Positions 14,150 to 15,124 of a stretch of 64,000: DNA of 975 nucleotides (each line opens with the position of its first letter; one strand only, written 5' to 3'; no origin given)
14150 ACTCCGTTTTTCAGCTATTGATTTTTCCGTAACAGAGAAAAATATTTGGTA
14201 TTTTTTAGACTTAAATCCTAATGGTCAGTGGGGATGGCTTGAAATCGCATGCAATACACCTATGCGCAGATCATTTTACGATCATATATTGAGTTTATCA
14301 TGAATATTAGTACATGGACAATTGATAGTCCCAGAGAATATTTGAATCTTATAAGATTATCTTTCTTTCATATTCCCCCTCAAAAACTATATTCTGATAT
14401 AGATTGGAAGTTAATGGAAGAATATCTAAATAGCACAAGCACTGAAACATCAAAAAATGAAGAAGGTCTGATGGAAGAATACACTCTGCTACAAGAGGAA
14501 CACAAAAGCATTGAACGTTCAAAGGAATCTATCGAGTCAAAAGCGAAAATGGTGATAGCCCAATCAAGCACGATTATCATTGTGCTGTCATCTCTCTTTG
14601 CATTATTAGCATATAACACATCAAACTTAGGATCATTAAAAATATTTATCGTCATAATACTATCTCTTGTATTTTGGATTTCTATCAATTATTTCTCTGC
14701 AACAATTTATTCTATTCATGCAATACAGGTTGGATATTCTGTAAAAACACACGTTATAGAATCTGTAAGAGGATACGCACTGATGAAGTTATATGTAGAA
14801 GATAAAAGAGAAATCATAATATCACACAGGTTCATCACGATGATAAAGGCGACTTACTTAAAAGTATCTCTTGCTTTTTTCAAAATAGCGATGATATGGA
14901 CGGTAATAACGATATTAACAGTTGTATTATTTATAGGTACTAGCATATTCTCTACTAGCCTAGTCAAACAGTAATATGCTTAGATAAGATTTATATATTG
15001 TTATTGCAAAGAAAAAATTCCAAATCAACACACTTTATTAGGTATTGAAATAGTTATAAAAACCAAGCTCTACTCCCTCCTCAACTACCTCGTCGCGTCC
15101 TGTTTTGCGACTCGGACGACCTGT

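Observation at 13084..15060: AT-rich three-gene island after lon: repeat-core peptide + MvdD-type ATP-grasp maturase + 3-TM protein (candidate undescribed graspetide or conflict module)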

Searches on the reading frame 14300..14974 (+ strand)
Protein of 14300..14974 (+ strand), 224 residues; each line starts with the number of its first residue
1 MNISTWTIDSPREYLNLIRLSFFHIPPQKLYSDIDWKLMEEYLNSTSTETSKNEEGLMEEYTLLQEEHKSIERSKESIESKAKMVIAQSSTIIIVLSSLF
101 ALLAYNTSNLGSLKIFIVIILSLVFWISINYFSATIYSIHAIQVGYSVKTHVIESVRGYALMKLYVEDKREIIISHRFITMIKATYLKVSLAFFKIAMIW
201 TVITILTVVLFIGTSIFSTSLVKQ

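Call 4: search_protein_families(library=ncbifam, proteins=[window:14300-14974:+], max_evalue=1)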
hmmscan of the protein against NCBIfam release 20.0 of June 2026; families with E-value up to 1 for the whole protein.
window:14300-14974:+ (224 aa): 0 families

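Call 5: search_protein_families(library=pfam, proteins=[window:14300-14974:+], max_evalue=1)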
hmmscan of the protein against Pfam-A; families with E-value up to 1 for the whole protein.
window:14300-14974:+ (224 aa): 1 family
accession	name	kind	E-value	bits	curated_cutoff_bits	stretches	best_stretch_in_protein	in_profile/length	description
PF20237.3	DUF6594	-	0.046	14.1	30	1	56-134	162-220/238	Family of unknown function (DUF6594)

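Call 6: search_protein_families(library=padloc, proteins=[window:14300-14974:+], max_evalue=1)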
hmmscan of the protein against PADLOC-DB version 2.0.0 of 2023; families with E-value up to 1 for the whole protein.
window:14300-14974:+ (224 aa): 1 family
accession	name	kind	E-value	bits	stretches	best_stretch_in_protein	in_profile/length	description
PDLC02365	PycTM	-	0.8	8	0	76-210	47-164/165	-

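Call 9: find_homologous_proteins(query=window:14300-14974:+, max_evalue=0.001)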
Query window:14300-14974:+ (224 aa): 1 proteins with E <= 0.001 among 260 candidates.
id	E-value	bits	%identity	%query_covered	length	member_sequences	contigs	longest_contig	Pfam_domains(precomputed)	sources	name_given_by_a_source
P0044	6.9e-133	459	100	100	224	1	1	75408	-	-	-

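Call 30: search_protein_representatives(protein=window:14300-14974:+)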
Query: 224 residues. Proteins with E-value up to 0.001 (for the whole library): 3; up to 1e-10: 1; up to 1e-30: 1. The best 3 are listed.
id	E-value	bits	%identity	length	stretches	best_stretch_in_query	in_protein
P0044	2.2e-133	458.8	100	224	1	1-224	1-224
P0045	9.2e-05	39.0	29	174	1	49-202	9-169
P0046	3.0e-04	37.3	27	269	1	38-210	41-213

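Call 32: find_encoding_contigs(protein=P0045, flank=3000, max_places=2)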
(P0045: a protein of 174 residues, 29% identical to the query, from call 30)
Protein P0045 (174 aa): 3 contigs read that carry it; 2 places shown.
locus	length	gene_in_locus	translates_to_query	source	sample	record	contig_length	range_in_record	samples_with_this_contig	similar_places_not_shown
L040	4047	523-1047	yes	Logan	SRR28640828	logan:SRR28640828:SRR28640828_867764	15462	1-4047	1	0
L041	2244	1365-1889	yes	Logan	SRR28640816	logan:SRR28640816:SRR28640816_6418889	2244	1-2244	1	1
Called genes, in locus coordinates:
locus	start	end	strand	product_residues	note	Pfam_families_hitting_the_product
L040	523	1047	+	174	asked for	-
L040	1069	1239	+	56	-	-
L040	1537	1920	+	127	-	PF06619:DUF1149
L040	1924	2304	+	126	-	PF00903:Glyoxalase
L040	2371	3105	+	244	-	PF00149:Metallophos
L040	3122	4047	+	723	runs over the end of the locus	PF09371:Tex_N, PF22706:Tex_central_region, PF14639:YqgF (weak), PF16921:Tex_YqgF, PF14635:HHH_7 (faint), PF12836:HHH_3, PF17674:HHH_9, PF00575:S1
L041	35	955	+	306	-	-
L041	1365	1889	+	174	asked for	-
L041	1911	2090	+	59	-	-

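Call 33: find_encoding_contigs(protein=P0046, flank=3000, max_places=2)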
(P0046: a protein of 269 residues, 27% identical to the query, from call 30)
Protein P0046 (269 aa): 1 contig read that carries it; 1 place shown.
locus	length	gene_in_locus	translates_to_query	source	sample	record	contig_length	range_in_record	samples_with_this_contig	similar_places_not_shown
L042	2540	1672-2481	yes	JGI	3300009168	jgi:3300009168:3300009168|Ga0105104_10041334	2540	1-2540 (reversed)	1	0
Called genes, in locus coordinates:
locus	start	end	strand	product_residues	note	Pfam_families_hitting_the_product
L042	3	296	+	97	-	?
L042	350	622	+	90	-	-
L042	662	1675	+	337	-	PF21068:ATPgraspMvdD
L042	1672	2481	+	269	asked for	-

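Call 51: find_homologous_proteins(query=A1, max_evalue=0.001)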
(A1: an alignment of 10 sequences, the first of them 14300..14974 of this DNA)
Query A1 (10 sequences) (224 aa, profile of the alignment): 79 proteins with E <= 0.001 among 8000 candidates.
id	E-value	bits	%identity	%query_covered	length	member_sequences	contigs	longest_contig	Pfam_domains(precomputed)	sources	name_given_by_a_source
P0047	1.2e-64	236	-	-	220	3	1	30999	PF18967.6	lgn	-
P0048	1.0e-57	214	-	-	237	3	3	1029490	-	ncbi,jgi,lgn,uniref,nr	ncbi:hypothetical protein [Croceicoccus marinus]|jgi:hypothetical protein|uniref:Uncharacterized pro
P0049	1.8e-54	203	-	-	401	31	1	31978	-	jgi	jgi:hypothetical protein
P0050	6.8e-54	201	-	-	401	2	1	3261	-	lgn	-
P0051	1.7e-52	196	-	-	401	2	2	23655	-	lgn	-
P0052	4.6e-51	192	-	-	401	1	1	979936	-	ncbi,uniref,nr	ncbi:hypothetical protein [Sphingopyxis yananensis]|uniref:hypothetical protein n=1 Tax=Sphingopyxis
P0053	6.1e-51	191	-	-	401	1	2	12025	-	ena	-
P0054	1.2e-50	190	-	-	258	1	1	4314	-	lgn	-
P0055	4.7e-50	189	-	-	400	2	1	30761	-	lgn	-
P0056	4.8e-50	188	-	-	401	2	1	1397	-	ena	-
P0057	2.6e-49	186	-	-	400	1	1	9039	-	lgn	-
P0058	5.0e-49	185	-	-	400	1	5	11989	-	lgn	-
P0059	1.1e-48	184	-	-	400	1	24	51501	-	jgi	jgi:hypothetical protein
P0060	1.2e-48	184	-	-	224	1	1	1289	-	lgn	-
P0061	2.9e-48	183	-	-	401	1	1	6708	-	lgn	-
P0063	7.7e-48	181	22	72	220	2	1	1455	PF18967.6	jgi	jgi:hypothetical protein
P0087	5.1e-39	152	-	-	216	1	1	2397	PF18967.6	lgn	-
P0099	6.6e-36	142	-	-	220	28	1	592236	-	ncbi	ncbi:hypothetical protein KXR94_16085 [Stutzerimonas stutzeri]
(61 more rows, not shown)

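Call 53: search_protein_families(library=pfam, proteins=[P0047, P0063, P0087, P0048, P0049, P0099, P0046, P0045], max_evalue=1)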
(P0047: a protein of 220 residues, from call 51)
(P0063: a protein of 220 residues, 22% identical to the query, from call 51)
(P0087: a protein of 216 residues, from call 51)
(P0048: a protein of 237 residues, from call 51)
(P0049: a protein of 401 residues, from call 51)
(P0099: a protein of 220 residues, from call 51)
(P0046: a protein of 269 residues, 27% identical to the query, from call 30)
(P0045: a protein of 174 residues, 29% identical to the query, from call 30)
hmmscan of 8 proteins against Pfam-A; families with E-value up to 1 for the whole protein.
P0047 (220 aa): 1 family
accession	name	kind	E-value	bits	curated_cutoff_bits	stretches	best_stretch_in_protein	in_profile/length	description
PF08561.15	Ribosomal_L37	-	0.15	12.6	21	1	6-49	33-61/89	Mitochondrial ribosomal protein L37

P0063 (220 aa): 5 families
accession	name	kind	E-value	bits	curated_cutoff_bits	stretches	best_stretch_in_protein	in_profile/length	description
PF11026.13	DUF2721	-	0.039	14.3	28.3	1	57-117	53-119/129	Protein of unknown function (DUF2721)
PF11626.13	Rap1_C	-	0.079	13.5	24.2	1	34-56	42-58/84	TRF2-interacting telomeric protein/Rap1 - C terminal domain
PF08561.15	Ribosomal_L37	-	0.11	13.1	21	1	6-53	33-71/89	Mitochondrial ribosomal protein L37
PF20990.2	DUF2207_C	-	0.13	12.4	33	1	31-114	103-179/247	Predicted membrane protein (DUF2207) C-terminal domain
PF15158.11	TMEM249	-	0.2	11.9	25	1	146-202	2-58/184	Cation channel sperm-associated auxiliary subunit TMEM249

P0087 (216 aa): 7 families
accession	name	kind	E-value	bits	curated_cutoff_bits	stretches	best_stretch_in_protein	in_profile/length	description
PF25587.1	Rv2743c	-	0.0069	16.5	27.7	1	54-140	8-90/237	Rv2743c family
PF13273.12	DUF4064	-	0.04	14.6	32.1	1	76-119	59-99/102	Protein of unknown function (DUF4064)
PF19744.4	DUF6232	-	0.044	14.7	27.4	1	56-126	19-79/117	Family of unknown function (DUF6232)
PF12823.12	DUF3817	-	0.062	14.5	27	1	175-215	30-70/85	Domain of unknown function (DUF3817)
PF24838.2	8xMP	-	0.063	13.5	30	1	55-118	5-61/136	Octameric membrane protein family (8xMP)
PF20990.2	DUF2207_C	-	0.099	12.8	33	1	66-124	128-183/247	Predicted membrane protein (DUF2207) C-terminal domain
PF10251.14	PEN-2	-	0.39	11.6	25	1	178-209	5-36/93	Presenilin enhancer-2 subunit of gamma secretase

P0048 (237 aa): 0 families

P0049 (401 aa): 0 families

P0099 (220 aa): 0 families

P0046 (269 aa): 1 family
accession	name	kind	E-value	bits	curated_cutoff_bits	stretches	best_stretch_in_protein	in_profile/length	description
PF08720.15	Hema_stalk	-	0.077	13.1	26.9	1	79-116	82-118/175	Influenza C hemagglutinin stalk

P0045 (174 aa): 1 family
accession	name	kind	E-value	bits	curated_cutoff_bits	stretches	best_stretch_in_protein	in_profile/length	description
PF04669.19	PBDC1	-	0.11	12.9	28.5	1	105-152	43-90/126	PBDC1 protein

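Call 54: search_protein_families(library=padloc, proteins=[P0047, P0063, P0087, P0048, P0049, P0099, P0046, P0045], max_evalue=1)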
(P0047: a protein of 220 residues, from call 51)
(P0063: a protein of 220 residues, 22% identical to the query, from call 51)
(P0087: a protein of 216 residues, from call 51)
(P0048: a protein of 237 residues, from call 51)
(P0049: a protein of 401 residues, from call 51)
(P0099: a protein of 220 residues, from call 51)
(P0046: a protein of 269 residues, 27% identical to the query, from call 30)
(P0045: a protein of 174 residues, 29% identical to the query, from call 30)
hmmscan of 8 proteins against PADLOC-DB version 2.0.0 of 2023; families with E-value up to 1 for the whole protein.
P0047 (220 aa): 2 families
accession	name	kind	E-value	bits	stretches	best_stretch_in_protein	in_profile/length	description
PDLC02364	PycTM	-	4.3e-05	21.9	1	63-191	21-150/160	-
PDLC02365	PycTM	-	0.0099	14.2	1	59-92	13-45/165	-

P0063 (220 aa): 4 families
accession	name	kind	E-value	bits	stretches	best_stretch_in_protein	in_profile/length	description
PDLC02364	PycTM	-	1.1e-07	30.3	1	63-194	21-153/160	-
PDLC02363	PycTM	-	6.3e-05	20.9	1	63-193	21-152/154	-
PDLC02365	PycTM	-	0.0052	15.1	1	59-109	13-65/165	-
PDLC00691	Effector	-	0.0078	14.1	1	137-194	111-168/176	2TM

P0087 (216 aa): 7 families
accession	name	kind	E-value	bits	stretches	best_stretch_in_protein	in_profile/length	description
PDLC02364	PycTM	-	3.2e-06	25.6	1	69-123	21-72/160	-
PDLC02365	PycTM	-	1.9e-05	23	1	69-129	17-75/165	-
PDLC02363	PycTM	-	0.0025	15.7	1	58-125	10-74/154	-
PDLC01043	CorA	-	0.0031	14.3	1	44-105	356-414/457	CorA-like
PDLC01768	Cas3e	-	0.014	12.1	1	87-130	329-371/533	-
PDLC01174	CorA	-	0.016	12.1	1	47-119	363-431/446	CorA-like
PDLC00700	Effector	-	0.38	8.7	0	72-119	23-70/173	2TM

P0048 (237 aa): 1 family
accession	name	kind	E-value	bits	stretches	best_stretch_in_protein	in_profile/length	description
PDLC02354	AbiZ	-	0.015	12.7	1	37-107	224-289/398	AbiZ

P0049 (401 aa): 1 family
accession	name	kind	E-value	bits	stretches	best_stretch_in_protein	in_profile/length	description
PDLC02354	AbiZ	-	0.031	11.7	1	35-106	222-288/398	AbiZ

P0099 (220 aa): 3 families
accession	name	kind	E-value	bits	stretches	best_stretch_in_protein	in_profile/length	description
PDLC02364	PycTM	-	0.0019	16.6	1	64-193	22-152/160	-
PDLC02365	PycTM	-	0.0053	15.1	1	62-113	16-64/165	-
PDLC02363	PycTM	-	0.0068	14.3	1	63-193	21-152/154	-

P0046 (269 aa): 1 family
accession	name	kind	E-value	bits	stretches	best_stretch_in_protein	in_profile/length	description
PDLC04682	PDC-M49B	-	0.012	14.3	1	39-89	10-60/97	-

P0045 (174 aa): 1 family
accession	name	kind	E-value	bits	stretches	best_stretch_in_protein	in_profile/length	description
PDLC02364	PycTM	-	0.047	12.1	1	36-143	21-102/160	-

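Call 63: search_protein_families(library=padloc, alignment_id=A3, max_evalue=0.001)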
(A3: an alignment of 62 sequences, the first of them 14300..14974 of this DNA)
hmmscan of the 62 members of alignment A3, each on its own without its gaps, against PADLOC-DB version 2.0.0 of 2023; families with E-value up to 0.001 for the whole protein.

A. member 1, window:14300-14974:+ (224 aa): 0 families

B. families by the number of members that match (of 62 scanned): 7 families
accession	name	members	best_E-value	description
PDLC02364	PycTM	13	1.8e-07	-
PDLC02365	PycTM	11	3e-06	-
PDLC02363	PycTM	7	1.6e-06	-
PDLC00678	Effector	1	8.5e-05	2TM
PDLC01043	CorA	1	0.00022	CorA-like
PDLC00695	Effector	1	0.00046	2TM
PDLC00711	Effector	1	0.0006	2TM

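Call 64: search_protein_families(library=pfam, alignment_id=A3, max_evalue=0.01)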
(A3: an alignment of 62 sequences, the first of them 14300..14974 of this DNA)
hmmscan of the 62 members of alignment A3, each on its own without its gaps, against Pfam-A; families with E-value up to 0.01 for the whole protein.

A. member 1, window:14300-14974:+ (224 aa): 0 families

B. families by the number of members that match (of 62 scanned): 25 families
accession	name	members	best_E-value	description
PF01391.23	Collagen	5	9.7e-14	Collagen triple helix repeat (20 copies)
PF11026.13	DUF2721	3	0.00056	Protein of unknown function (DUF2721)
PF07690.21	MFS_1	2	0.00052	Major Facilitator Superfamily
PF10066.14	DUF2304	2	0.0066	Uncharacterized conserved protein (DUF2304)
PF24838.2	8xMP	2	0.007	Octameric membrane protein family (8xMP)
PF20237.3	DUF6594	2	0.0083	Family of unknown function (DUF6594)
PF21037.2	CCDC138_cc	1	7.9e-06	Coiled-coil-domain-containing protein 138, coiled-coil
PF13398.12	Peptidase_M50B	1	0.00015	Peptidase M50B-like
PF00003.28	7tm_3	1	0.00018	7 transmembrane sweet-taste receptor of 3 GCPR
PF06785.16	UPF0242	1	0.00059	Uncharacterised protein family (UPF0242) N-terminus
PF10277.15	Frag1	1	0.00082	Frag1/DRAM/Sfk1 family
PF06005.17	ZapB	1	0.0012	Cell division protein ZapB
PF02183.23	HALZ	1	0.0012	Homeobox associated leucine zipper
PF04103.21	CD20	1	0.0013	CD20-like family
PF02403.27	Seryl_tRNA_N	1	0.0014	Seryl-tRNA synthetase N-terminal domain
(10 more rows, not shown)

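Call 73: predict_structure(alignment_id=A4)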
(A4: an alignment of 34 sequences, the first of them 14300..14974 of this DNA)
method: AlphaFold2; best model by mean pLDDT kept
length: 224 residues; sequences in the alignment: 34
mean_pLDDT: 70.8   pTM: 0.46
mean pLDDT of the five models: 70.8, 68.3, 67.2, 65.5, 64.3
residues with pLDDT >= 90: 4; 70-90: 129; 50-70: 64; < 50: 27
segments of 3 or more residues with pLDDT < 50: 1-6, 146-151, 161-163
pLDDT, mean of each block of 10 residues (from residue 1): 49 61 53 63 64 73 84 83 83 83 76 80 83 76 52 50 48 62 75 80 86 89 83
secondary structure, 60 per line:
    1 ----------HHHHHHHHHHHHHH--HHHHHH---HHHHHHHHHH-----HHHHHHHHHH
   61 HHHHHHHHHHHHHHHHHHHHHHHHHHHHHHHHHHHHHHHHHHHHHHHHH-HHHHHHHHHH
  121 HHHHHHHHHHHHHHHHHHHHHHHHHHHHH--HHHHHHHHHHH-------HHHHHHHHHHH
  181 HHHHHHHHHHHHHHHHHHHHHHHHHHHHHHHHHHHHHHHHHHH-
elements in order: H11-24 H27-32 H36-45 H51-109 H111-149 H152-162 H170-223

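Call 77: fold_search(model_id=the predicted structure, library=pdb)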
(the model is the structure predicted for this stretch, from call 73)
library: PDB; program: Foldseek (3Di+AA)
matches with E <= 10: 17; with E <= 0.001: 0
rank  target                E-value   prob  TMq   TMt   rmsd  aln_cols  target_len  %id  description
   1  7v5d_A                1.7e+00  0.20  0.28  0.13   6.5       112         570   12  Cryo-EM structure of the mouse ABCB9 (PG-bound) (released 2022-10-19)
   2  8vpa_A                1.7e+00  0.15  0.28  0.14  10.6       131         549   21  Cryo-EM structure of the ABC transporter PCAT1 bound with ADP (released 2024-10-30)
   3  7pru_A                3.9e+00  0.16  0.30  0.13   4.5       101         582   16  Structure of CtAtm1 in the inward-facing partially occluded with cargo bound (released 2022-08-10)
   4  4ayt                  5.1e+00  0.13  0.30  0.14   4.7       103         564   13  STRUCTURE OF THE HUMAN MITOCHONDRIAL ABC TRANSPORTER, ABCB10 (released 2012-07-11)
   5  7pqx_A                5.1e+00  0.13  0.30  0.13   4.6       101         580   16  Structure of CtAtm1 in the inward-facing open conformation (released 2022-08-10)
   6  5mkk_A                5.4e+00  0.06  0.21  0.10  11.6       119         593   16  Crystal structure of the heterodimeric ABC transporter TmrAB, a homolog of the antigen translocation complex TAP (released 2017-01-18)
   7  7m33_C                5.8e+00  0.11  0.26  0.12   4.7        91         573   22  The structure of Bacillus subtilis BmrCD in the inward-facing conformation bound to Hoechst-33342 and ATP (released 2022-01-05)
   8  3zdq                  6.2e+00  0.12  0.30  0.14   4.7       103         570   13  STRUCTURE OF THE HUMAN MITOCHONDRIAL ABC TRANSPORTER, ABCB10 (NUCLEOTIDE-FREE FORM) (released 2013-01-23)
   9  6bpl_A                6.6e+00  0.06  0.24  0.12   6.3       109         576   16  E. coli MsbA in complex with LPS and inhibitor G907 (released 2018-05-02)
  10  4ayx                  6.6e+00  0.05  0.31  0.14  33.7       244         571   14  STRUCTURE OF THE HUMAN MITOCHONDRIAL ABC TRANSPORTER, ABCB10 (ROD FORM B) (released 2012-07-11)
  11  8fhk_C                7.0e+00  0.08  0.29  0.13  10.3       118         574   19  Heterodimeric ABC transporter BmrCD in the occluded conformation bound to ATP: BmrCD_OC-ATP (released 2023-11-15)
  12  9iqg_A                7.5e+00  0.09  0.31  0.14   5.8       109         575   11  Cryo-EM structure of MsRv1273c/72c from Mycobacterium smegmatis in the ATP|ADP+Vi-bound Occ (Vi) state (released 2025-05-14)
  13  3g6b_A                7.5e+00  0.03  0.22  0.23  37.0       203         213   17  Crystal structure of a Soluble Chemoreceptor from Thermotoga maritima Asn217Ile mutant (released 2009-07-28)
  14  8vpb_A                8.0e+00  0.10  0.33  0.13   9.7       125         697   15  Cryo-EM structure of the ABC transporter PCAT1 bound with MgADP_Class_2 (released 2024-10-30)
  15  7n5b_A                9.2e+00  0.06  0.28  0.13  10.9       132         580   19  Structure of AtAtm3 in the outward-facing conformation (released 2022-04-13)
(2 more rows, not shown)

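Call 86: search_protein_families(library=ncbifam, alignment_id=A3, max_evalue=0.01)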
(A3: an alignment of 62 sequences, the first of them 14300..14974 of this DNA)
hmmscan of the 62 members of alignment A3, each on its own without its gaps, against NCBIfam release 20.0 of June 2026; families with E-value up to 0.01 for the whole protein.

A. member 1, window:14300-14974:+ (224 aa): 0 families

B. families by the number of members that match (of 62 scanned): 18 families
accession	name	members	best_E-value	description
NF046116.1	adhesin_Lcl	5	7.2e-08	collagen-like adhesin Lcl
NF038329.2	gly_rich_SclB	4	1.2e-15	LPXTG-anchored collagen-like adhesin Scl2/SclB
NF038330.1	adhesin_SclA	4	2.8e-09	LPXTG-anchored collagen-like adhesin Scl1/SclA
NF046104.1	PptglHdxlasePcsB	1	8.4e-06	peptidoglycan hydrolase PcsB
NF038291.1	rep_pAB02_ORF2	1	0.00027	plasmid replication DNA-binding protein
NF047408.1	SA0632_fam_LP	1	0.00041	SA0632 family lipoprotein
NF045993.1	MAG0130_MAG3770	1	0.0006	MAG0130/MAG3770 family membrane protein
NF041501.1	cola_mem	1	0.00076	FGLLP motif-containing membrane protein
NF033634.1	SLATT_1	1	0.0012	SLATT domain-containing protein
TIGR00701.1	TIGR00701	1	0.0028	protoporphyrinogen oxidase HemJ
TIGR00860.1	LIC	1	0.0039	cation transporter family protein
TIGR03753.1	blh_monoox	1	0.0055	beta-carotene 15,15'-dioxygenase, Brp/Blh family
NF010213.0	PRK13677.1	1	0.0063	DUF3461 family protein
NF045937.1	MSC_0624_12TM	1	0.008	MSC_0624 family F1-like ATPase-associated membrane protein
TIGR03023.1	WcaJ_sugtrans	1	0.0081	undecaprenyl-phosphate glucose phosphotransferase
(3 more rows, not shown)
